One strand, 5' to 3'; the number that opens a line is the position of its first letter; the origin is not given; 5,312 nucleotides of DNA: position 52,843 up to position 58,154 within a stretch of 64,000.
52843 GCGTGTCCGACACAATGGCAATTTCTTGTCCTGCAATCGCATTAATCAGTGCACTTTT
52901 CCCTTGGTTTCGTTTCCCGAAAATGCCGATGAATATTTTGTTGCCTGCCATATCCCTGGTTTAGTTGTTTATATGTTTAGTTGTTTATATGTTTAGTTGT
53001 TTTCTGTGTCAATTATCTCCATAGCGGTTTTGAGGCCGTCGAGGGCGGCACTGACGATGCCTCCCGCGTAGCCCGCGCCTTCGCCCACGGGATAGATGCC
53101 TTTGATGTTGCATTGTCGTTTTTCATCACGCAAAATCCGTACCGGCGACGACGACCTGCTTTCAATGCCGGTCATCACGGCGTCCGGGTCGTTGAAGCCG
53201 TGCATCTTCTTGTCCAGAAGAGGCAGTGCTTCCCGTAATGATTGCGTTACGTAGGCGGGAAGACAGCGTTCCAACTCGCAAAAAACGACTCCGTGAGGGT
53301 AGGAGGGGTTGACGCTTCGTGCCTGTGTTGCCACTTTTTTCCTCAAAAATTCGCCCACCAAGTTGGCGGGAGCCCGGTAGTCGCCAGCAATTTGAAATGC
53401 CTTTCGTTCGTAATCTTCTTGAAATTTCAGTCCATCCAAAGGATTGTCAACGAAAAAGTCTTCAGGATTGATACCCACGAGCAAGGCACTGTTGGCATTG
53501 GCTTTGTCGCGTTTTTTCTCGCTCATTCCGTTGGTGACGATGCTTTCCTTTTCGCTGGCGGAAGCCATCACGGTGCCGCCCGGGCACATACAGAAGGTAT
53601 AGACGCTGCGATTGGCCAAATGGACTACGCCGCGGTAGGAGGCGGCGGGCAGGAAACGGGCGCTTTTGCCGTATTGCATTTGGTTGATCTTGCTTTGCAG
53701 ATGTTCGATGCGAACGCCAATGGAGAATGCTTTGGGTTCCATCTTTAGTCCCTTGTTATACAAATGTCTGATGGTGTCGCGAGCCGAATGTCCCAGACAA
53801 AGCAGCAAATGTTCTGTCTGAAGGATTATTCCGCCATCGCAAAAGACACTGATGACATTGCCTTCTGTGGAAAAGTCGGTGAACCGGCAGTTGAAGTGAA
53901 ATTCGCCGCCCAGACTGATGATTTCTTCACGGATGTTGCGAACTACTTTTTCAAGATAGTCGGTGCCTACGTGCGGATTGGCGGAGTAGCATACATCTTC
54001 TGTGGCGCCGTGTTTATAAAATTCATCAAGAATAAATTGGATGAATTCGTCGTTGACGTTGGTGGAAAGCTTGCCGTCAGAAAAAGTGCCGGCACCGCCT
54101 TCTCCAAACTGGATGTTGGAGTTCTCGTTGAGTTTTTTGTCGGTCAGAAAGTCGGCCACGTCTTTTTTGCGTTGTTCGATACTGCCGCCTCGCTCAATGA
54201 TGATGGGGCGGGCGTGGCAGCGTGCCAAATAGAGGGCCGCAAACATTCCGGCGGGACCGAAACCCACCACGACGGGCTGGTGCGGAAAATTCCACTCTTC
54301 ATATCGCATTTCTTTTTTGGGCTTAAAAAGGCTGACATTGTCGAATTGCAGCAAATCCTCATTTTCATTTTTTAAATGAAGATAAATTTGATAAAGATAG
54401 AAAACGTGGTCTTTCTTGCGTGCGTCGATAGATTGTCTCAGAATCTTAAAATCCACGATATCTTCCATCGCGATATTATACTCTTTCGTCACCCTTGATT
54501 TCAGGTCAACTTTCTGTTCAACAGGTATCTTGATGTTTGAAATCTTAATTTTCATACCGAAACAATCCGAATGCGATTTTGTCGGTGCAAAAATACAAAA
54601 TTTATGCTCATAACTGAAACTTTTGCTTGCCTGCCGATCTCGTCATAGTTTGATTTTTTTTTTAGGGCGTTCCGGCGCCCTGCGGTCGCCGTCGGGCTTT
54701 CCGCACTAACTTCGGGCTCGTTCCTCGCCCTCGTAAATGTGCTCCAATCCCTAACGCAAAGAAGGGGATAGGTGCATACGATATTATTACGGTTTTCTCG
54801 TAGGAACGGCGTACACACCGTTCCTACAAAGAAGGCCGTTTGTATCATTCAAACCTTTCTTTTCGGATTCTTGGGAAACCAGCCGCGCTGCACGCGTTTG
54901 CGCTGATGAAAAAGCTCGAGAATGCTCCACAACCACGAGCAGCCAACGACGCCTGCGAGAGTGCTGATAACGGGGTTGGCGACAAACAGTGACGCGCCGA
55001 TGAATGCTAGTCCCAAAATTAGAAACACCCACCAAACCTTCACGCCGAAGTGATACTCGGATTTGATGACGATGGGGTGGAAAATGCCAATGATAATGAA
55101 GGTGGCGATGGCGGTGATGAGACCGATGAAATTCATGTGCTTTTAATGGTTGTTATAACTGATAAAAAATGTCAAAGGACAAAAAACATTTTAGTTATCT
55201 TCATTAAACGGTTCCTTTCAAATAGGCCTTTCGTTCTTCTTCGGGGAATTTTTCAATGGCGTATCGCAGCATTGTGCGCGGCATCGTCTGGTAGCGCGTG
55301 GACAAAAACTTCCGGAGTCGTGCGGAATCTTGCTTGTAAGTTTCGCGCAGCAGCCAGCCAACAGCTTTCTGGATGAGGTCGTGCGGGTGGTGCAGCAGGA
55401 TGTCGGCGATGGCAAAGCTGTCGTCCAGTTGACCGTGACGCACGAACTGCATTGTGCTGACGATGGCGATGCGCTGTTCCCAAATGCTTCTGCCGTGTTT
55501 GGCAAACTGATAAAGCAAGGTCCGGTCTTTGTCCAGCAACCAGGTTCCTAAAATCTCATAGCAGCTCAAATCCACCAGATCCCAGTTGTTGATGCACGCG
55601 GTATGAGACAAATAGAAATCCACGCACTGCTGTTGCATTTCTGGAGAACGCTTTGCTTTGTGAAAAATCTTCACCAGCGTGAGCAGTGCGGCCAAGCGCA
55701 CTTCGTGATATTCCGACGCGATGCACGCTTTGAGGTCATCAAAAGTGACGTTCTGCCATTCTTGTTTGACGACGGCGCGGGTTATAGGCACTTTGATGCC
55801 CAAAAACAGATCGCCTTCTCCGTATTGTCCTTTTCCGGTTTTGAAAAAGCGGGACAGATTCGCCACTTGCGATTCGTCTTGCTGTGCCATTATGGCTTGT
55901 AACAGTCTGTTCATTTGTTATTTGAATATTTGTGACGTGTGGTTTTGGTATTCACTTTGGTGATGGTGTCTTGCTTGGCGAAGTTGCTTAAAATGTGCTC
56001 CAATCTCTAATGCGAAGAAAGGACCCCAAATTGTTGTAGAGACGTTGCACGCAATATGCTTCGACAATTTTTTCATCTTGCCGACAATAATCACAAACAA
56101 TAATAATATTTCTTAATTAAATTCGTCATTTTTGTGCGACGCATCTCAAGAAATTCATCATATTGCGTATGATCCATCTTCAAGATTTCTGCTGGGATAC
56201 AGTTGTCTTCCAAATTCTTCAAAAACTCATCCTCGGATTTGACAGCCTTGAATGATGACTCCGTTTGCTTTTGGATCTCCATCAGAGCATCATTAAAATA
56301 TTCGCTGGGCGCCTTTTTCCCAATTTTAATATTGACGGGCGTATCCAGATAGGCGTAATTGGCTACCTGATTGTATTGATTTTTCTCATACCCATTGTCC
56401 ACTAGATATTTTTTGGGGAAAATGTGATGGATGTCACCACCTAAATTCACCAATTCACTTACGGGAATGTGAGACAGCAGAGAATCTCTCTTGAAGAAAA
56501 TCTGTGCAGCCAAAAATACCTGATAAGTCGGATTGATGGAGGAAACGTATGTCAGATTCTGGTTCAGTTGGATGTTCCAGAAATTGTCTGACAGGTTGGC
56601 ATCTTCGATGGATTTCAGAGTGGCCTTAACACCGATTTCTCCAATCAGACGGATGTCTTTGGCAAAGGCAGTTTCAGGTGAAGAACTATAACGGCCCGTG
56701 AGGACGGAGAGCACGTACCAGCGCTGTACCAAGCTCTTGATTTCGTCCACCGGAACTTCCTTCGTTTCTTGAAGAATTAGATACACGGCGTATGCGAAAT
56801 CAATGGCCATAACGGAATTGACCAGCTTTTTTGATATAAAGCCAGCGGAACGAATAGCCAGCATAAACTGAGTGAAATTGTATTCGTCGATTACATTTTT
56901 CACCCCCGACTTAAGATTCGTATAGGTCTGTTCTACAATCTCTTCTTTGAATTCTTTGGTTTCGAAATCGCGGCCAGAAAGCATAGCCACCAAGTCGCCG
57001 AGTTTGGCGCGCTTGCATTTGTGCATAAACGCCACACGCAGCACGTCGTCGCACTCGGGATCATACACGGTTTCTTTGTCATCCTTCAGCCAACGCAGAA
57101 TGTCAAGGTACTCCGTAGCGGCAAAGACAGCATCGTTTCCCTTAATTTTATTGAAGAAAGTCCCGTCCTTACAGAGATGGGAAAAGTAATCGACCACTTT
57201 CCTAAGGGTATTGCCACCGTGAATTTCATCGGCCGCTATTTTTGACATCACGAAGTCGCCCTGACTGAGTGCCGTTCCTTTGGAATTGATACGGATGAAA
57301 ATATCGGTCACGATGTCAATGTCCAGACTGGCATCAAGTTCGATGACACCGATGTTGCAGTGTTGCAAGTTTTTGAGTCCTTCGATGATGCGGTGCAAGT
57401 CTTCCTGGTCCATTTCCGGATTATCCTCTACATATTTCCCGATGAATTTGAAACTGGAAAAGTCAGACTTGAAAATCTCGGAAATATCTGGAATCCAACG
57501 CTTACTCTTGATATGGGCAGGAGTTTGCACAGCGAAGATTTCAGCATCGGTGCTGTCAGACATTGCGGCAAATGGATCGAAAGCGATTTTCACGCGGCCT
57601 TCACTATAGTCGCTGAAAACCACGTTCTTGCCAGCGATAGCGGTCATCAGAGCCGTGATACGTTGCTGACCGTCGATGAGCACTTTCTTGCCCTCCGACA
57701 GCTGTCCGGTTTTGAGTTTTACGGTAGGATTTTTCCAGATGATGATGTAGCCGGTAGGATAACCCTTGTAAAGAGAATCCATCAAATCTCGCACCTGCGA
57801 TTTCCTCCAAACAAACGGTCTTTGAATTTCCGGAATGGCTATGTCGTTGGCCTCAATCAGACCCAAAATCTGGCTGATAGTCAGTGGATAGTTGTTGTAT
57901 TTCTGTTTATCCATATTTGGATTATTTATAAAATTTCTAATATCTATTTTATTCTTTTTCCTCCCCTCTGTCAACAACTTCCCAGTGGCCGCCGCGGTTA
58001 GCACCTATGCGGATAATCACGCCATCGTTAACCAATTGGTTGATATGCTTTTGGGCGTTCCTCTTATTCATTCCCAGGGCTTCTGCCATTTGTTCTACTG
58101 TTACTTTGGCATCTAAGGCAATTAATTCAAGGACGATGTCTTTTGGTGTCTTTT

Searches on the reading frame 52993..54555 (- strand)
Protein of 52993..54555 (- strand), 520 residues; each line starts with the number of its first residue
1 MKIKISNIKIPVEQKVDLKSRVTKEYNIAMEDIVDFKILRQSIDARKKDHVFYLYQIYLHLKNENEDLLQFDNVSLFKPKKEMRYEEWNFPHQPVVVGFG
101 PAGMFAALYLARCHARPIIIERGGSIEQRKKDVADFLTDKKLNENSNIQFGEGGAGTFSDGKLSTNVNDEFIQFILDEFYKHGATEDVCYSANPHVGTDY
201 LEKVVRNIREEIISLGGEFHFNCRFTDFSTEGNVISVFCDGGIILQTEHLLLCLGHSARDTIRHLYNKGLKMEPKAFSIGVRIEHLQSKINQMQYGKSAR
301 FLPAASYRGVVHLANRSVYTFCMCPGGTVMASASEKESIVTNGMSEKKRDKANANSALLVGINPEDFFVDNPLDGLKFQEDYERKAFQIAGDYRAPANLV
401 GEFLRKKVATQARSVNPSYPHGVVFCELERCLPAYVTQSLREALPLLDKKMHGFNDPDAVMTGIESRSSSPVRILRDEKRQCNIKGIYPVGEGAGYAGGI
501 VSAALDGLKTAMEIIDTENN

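Call 39: search_protein_families(library=pfam, proteins=[window:52993-54555:-], max_evalue=0.0001)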
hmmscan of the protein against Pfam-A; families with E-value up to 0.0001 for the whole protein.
window:52993-54555:- (520 aa): 3 families
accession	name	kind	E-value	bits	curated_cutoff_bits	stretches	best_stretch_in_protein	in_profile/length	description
PF21688.3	FAD-depend_C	-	4e-73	246.3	27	1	276-468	1-197/197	FAD-dependent protein, C-terminal domain-like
PF01266.30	DAO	-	3.6e-07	30.5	27.9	0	202-281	149-231/353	FAD dependent oxidoreductase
PF07992.20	Pyr_redox_2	-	2.1e-06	27.8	26.1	0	95-125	4-34/291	Pyridine nucleotide-disulphide oxidoreductase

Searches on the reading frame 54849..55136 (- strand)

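Call 39: search_protein_families(library=pfam, proteins=[window:54849-55136:-], max_evalue=0.0001)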
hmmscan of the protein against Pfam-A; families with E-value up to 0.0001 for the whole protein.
window:54849-55136:- (95 aa): 1 family
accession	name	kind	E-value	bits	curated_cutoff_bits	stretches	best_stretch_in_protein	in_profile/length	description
PF14898.11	DUF4491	-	1.2e-41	141.4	27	1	2-93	1-92/92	Domain of unknown function (DUF4491)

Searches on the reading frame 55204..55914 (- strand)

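Call 39: search_protein_families(library=pfam, proteins=[window:55204-55914:-], max_evalue=0.0001)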
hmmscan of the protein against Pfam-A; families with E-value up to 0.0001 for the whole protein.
window:55204-55914:- (236 aa): 1 family
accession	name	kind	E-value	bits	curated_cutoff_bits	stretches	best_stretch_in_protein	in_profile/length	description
PF08713.17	DNA_alkylation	-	9.1e-56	189.3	21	1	6-223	3-213/213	DNA alkylation repair enzyme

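Call 40: search_protein_families(library=padloc, proteins=[window:55204-55914:-], max_evalue=0.00001)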
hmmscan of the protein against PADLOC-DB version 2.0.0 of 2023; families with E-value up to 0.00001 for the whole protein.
window:55204-55914:- (236 aa): 0 families

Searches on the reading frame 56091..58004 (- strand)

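Call 39: search_protein_families(library=pfam, proteins=[window:56091-58004:-], max_evalue=0.0001)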
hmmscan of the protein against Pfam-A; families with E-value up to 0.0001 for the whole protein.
window:56091-58004:- (637 aa): 1 family
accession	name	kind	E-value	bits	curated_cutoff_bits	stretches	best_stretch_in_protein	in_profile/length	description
PF03235.19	GmrSD_N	-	3.1e-33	116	33.2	1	45-256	3-198/199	GmrSD restriction endonuclease, N-terminal domain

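Call 40: search_protein_families(library=padloc, proteins=[window:56091-58004:-], max_evalue=0.00001)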
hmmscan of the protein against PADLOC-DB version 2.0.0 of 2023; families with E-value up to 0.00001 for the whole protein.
window:56091-58004:- (637 aa): 9 families
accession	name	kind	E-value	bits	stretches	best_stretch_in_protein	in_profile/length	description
PDLC04151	HEC-05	-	3.3e-27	93.5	2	30-92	19-77/600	-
PDLC04709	PDC-M55C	-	6.7e-20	69.2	1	42-253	16-235/554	-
PDLC04150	HEC-05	-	2.1e-15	54.6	1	40-91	7-58/583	-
PDLC04153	HEC-05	-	2.6e-11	40.4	1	40-91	6-57/621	-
PDLC04152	HEC-05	-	2.3e-10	37.6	0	107-259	109-265/566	-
PDLC03877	NsnA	-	2e-08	31.9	1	26-248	35-192/385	-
PDLC02686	Orf5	-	1.3e-07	28.5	0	54-139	20-109/566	Orf5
PDLC04157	HEC-06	-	1.4e-07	28.5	1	43-125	11-91/558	-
PDLC04027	PD-T4-2_A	-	4.3e-07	27.3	0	43-134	40-123/363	-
